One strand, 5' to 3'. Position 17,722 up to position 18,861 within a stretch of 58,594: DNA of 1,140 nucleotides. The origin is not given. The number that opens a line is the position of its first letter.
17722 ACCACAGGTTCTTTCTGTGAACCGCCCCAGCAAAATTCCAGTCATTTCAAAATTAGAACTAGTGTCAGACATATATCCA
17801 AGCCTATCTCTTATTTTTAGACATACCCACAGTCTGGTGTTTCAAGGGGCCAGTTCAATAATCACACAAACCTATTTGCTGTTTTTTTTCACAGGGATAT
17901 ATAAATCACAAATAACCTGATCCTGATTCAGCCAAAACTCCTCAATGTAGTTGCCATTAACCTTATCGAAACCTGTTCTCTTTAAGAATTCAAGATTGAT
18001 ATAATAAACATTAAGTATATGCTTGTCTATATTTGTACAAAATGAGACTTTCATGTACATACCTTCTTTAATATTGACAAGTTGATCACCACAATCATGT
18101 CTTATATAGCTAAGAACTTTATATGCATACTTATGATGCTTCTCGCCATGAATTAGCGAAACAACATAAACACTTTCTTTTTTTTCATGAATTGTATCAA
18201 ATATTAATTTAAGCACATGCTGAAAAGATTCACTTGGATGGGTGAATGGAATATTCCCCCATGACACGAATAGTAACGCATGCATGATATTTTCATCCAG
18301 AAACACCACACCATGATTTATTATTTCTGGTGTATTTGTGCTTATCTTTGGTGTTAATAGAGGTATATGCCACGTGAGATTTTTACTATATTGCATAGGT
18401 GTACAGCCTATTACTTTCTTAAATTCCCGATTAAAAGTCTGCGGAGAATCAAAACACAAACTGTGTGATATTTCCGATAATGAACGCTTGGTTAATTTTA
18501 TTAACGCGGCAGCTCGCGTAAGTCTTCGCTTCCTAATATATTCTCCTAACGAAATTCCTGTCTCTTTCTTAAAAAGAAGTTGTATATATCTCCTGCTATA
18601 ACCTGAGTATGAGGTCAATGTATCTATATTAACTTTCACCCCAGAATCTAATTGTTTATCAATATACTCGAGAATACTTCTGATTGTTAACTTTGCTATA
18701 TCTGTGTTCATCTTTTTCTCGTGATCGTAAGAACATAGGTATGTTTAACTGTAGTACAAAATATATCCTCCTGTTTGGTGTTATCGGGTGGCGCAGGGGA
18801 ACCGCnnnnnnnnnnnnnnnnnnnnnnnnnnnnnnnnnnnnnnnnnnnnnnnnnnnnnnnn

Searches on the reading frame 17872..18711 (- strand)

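Call 56: search_protein_families(library=ncbifam, proteins=[window:17872-18711:-], max_evalue=1)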
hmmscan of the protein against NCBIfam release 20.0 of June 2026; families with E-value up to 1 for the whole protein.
window:17872-18711:- (279 aa): 28 families (the best 25 are shown)
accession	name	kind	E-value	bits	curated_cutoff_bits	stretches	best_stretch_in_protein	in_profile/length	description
NF012228.1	RobA_TF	equivalog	6.2e-29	101.4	380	1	10-262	5-265/286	MDR efflux pump AcrAB transcriptional activator RobA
NF011701.0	PRK15121.1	equivalog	4.6e-26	92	426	1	9-141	6-136/289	MDR efflux pump AcrAB transcriptional activator RobA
NF007584.0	PRK10219.1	equivalog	1.9e-21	76.4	174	1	10-111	7-106/107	superoxide response transcriptional regulator SoxS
NF012144.2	ramA_TF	equivalog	2.2e-19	69.9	180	1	5-111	2-106/108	RamA family antibiotic efflux transcriptional regulator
NF008564.0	PRK11511.1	equivalog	2.9e-19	69.4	202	1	7-109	8-108/127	MDR efflux pump AcrAB transcriptional activator MarA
NF012198.0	MarA_TF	equivalog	5.7e-19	68.5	250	1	7-109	8-108/124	MDR efflux pump AcrAB transcriptional activator MarA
TIGR04094.1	adjacent_YSIRK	equivalog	7.6e-18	64.6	200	1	8-108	285-382/383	YSIRK-targeted surface antigen transcriptional regulator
NF049932.1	TranspRegBtr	equivalog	2.2e-12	46.3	900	1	8-111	164-265/531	bacillibactin transport transcriptional regulator Btr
NF007860.0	PRK10572.1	equivalog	1.1e-11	44.1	208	1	9-111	184-284/292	arabinose operon transcriptional regulator AraC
NF006902.0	PRK09393.1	equivalog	4.4e-11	42.5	425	1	8-113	220-323/327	transcriptional regulator FtrA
NF047788.1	TransRegPocR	equivalog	1.5e-10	40.8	500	1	9-111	190-290/296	transcriptional regulator PocR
NF047455.1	TF_Staph_AryK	equivalog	2e-10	39.6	850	1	9-113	158-260/759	transcriptional regulator AryK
NF052371.1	TransRegGbdRPseu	equivalog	3.6e-10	39.4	480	1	12-111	229-326/365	choline metabolism transcriptional regulator GbdR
NF007243.0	PRK09685.1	equivalog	1.4e-09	37.8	199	1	10-111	200-301/303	transcriptional regulator FeaR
NF007693.0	PRK10371.1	equivalog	2.8e-09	36.6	253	1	7-110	197-298/309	transcriptional regulator MelR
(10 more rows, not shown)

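Call 74: search_protein_families(library=pfam, proteins=[window:17872-18711:-], max_evalue=0.01)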
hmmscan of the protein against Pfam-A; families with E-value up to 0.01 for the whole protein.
window:17872-18711:- (279 aa): 3 families
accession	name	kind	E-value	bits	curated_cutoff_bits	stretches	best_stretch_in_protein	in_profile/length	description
PF12833.13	HTH_18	-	9.6e-20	71.1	33.6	1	35-110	4-79/80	Helix-turn-helix domain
PF00165.29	HTH_AraC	-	1.3e-13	51.1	26.6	1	72-108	2-40/42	Bacterial regulatory helix-turn-helix proteins, AraC family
PF14526.11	Cass2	-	0.0022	18.7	27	0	201-274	75-150/150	Integron-associated effector binding protein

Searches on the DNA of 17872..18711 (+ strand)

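Call 69: search_dna_similar(query=window:17872-18711:+, collection=plasmids, mode=near, max_rows=12, rows=spread)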
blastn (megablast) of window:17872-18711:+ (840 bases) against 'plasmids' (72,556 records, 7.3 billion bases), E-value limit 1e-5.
Records with a match: 30; places in all: 30; records where one place covers at least 80% of the query: 29.
Best place of each record, by identity: >=99% 23; 95-99% 1; 80-90% 6.
By first word of the organism name: Escherichia 30.
By predicted mobility (MOB-suite, as given by PLSDB): non-mobilizable 18; mobilizable 7; conjugative 5.
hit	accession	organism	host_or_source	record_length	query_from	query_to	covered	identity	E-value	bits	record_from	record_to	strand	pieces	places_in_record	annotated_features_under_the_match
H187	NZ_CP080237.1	Escherichia coli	Sus scrofa scrofa,wild boar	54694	1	840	100%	100.0%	0e+0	1552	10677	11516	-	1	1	helix-turn-helix transcriptional regulator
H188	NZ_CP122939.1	Escherichia coli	Sus scrofa,feces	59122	1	840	100%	100.0%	0e+0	1552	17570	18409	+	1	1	helix-turn-helix transcriptional regulator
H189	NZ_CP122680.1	Escherichia coli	Sus scrofa,feces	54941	1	840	100%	100.0%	0e+0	1552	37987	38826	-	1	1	helix-turn-helix transcriptional regulator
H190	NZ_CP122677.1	Escherichia coli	Sus scrofa,feces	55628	1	840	100%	100.0%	0e+0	1552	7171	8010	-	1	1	helix-turn-helix transcriptional regulator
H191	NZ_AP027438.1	Escherichia coli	Sus scrofa,cell culture,feces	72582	1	840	100%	100.0%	0e+0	1552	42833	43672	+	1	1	helix-turn-helix transcriptional regulator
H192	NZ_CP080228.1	Escherichia coli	Sus scrofa domesticus,clinical sample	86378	1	840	100%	99.9%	0e+0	1546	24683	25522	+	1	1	helix-turn-helix transcriptional regulator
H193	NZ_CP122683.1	Escherichia coli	Sus scrofa,feces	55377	1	840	100%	99.9%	0e+0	1546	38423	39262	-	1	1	helix-turn-helix transcriptional regulator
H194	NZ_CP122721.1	Escherichia coli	Sus scrofa,feces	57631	1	840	100%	99.9%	0e+0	1544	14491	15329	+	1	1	helix-turn-helix transcriptional regulator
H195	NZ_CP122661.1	Escherichia coli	Sus scrofa,feces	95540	1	840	100%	99.3%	0e+0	1519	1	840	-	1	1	helix-turn-helix transcriptional regulator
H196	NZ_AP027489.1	Escherichia coli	Homo sapiens,whole organism,feces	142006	20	840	98%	86.0%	0e+0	880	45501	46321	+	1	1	helix-turn-helix transcriptional regulator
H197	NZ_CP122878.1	Escherichia coli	Sus scrofa,feces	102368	20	840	98%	86.0%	0e+0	880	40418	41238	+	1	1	helix-turn-helix transcriptional regulator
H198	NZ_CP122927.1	Escherichia coli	Sus scrofa,feces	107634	805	840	4%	97.2%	1e-6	62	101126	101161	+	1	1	none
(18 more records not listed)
